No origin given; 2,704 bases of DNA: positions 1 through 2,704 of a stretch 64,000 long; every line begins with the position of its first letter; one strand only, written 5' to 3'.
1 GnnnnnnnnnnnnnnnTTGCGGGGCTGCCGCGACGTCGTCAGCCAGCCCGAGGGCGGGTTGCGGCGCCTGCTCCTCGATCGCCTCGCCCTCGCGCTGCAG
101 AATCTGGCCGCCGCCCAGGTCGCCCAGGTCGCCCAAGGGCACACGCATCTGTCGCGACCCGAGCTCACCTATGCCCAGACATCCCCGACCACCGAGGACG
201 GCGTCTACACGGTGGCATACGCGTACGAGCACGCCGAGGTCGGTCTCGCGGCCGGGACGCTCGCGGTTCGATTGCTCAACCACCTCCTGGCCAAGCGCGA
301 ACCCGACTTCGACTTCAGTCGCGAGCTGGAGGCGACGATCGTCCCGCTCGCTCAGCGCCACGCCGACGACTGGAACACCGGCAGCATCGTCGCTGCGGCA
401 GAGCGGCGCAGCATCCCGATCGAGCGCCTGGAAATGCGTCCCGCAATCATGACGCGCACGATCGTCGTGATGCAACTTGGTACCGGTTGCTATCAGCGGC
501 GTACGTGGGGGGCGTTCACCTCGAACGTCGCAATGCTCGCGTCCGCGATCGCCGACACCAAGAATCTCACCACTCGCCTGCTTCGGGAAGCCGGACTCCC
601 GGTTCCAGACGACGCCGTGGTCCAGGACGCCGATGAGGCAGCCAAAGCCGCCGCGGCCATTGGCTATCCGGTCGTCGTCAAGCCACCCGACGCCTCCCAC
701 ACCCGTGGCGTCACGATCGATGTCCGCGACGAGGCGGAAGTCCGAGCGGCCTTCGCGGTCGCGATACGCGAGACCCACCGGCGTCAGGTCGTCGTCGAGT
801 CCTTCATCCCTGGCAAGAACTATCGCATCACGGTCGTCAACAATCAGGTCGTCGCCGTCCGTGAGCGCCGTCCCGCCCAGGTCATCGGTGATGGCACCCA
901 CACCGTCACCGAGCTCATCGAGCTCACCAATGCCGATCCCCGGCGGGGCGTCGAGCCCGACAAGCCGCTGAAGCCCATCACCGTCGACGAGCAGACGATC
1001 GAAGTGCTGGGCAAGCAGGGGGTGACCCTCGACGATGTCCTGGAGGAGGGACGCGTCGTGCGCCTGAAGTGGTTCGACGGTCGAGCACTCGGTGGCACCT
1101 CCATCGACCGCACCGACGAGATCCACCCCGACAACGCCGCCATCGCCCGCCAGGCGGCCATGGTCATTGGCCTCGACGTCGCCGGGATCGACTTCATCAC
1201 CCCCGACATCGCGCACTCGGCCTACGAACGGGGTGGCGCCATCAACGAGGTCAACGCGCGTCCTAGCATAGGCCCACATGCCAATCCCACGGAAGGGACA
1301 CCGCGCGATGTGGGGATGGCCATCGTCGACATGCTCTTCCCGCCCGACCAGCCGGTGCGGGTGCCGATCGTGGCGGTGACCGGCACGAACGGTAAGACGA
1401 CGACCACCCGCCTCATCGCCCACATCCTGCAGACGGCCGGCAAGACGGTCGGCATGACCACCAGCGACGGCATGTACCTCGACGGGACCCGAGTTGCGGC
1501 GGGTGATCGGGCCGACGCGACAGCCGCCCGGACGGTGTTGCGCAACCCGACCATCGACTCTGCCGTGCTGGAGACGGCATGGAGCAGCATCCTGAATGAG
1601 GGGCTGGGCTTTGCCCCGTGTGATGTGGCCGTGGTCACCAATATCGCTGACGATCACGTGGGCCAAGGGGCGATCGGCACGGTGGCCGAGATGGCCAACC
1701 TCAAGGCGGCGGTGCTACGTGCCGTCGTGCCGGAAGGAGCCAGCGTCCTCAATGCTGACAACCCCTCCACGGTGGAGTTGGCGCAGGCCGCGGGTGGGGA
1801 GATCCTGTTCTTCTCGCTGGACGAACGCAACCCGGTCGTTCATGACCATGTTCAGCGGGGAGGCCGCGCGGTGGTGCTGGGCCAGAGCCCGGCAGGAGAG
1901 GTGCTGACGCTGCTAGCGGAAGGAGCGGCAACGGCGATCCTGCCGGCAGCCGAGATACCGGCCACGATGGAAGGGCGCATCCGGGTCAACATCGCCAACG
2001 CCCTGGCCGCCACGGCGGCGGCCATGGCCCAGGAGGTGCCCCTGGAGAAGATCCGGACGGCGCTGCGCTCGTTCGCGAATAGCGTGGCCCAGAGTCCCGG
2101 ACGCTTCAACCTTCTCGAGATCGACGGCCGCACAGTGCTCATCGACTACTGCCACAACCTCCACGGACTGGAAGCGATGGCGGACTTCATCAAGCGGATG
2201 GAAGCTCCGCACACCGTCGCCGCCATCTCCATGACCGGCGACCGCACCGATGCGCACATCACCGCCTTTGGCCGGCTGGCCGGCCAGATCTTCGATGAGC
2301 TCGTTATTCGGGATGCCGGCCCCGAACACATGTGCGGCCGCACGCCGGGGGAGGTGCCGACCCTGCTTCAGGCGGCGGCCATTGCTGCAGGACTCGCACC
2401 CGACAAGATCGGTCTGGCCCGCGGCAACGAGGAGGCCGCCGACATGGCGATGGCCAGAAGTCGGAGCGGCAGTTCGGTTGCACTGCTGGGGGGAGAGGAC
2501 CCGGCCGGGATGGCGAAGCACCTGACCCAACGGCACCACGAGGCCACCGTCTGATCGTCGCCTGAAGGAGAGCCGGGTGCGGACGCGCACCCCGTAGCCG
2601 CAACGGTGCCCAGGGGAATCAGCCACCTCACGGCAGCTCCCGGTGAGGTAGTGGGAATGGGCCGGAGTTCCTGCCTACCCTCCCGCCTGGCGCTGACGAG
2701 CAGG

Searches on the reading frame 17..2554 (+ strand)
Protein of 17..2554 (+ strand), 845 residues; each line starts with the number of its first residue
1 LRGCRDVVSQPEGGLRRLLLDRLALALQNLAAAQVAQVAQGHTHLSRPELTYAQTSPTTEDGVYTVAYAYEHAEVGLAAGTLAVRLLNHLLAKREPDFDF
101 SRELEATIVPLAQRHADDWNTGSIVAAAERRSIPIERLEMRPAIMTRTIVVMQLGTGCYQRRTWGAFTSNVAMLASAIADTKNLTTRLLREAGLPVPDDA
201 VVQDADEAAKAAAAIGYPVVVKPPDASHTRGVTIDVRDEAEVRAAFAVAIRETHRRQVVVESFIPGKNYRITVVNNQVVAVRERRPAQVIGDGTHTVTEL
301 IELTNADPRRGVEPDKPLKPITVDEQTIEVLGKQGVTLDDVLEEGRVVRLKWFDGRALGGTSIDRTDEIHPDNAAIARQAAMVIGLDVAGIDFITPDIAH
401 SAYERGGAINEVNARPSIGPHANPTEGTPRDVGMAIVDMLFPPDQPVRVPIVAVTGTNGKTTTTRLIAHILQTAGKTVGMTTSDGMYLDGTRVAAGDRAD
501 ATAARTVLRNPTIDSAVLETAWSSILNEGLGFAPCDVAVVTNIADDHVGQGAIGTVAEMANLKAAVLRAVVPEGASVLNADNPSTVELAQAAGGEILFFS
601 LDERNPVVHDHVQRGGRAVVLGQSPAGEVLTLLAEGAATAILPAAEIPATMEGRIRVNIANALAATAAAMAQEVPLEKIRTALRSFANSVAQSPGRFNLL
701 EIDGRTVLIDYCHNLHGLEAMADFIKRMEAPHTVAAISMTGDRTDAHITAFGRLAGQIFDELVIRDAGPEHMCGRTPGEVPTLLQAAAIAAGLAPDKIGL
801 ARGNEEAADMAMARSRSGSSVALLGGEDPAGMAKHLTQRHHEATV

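Call 50: search_protein_families(library=pfam, max_evalue=0.01, proteins=[window:17-2554:+])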
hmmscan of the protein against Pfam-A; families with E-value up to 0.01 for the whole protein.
window:17-2554:+ (845 aa): 11 families
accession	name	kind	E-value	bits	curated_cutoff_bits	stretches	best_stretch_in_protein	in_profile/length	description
PF08245.18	Mur_ligase_M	-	7.7e-24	85.2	24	1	454-669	1-200/200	Mur ligase middle domain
PF02875.26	Mur_ligase_C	-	1.6e-09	39.1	28.4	1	695-825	1-125/127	Mur ligase, glutamate ligase domain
PF13549.11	ATP-grasp_5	-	1.7e-09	37.9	27.6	1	185-256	15-91/221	ATP-grasp domain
PF08443.16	RimK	-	1.4e-08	35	21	1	179-285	1-106/188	RimK-like ATP-grasp domain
PF02786.22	CPSase_L_D2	-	3.9e-08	33.5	19.8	1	184-274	4-100/211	Carbamoyl-phosphate synthase L chain, ATP binding domain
PF02222.28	ATP-grasp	-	1.5e-07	31.7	27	1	188-266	2-78/179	ATP-grasp domain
PF07478.18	Dala_Dala_lig_C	-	1.6e-07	31.5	24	1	188-285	1-105/204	D-ala D-ala ligase C-terminus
PF02655.19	ATP-grasp_3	-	2.8e-05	24.7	23.2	1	181-277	3-82/160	ATP-grasp domain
PF18921.5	Cyanophycin_syn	-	4.1e-05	24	27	1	49-91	72-114/115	Cyanophycin synthase-like N-terminal domain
PF01071.24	GARS_A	-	0.00036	20.8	27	1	182-275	3-100/194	Phosphoribosylglycinamide synthetase, ATP-grasp (A) domain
PF01614.24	IclR_C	-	0.0052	16.8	24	0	722-756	38-72/174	Bacterial transcriptional regulator IclR C-terminal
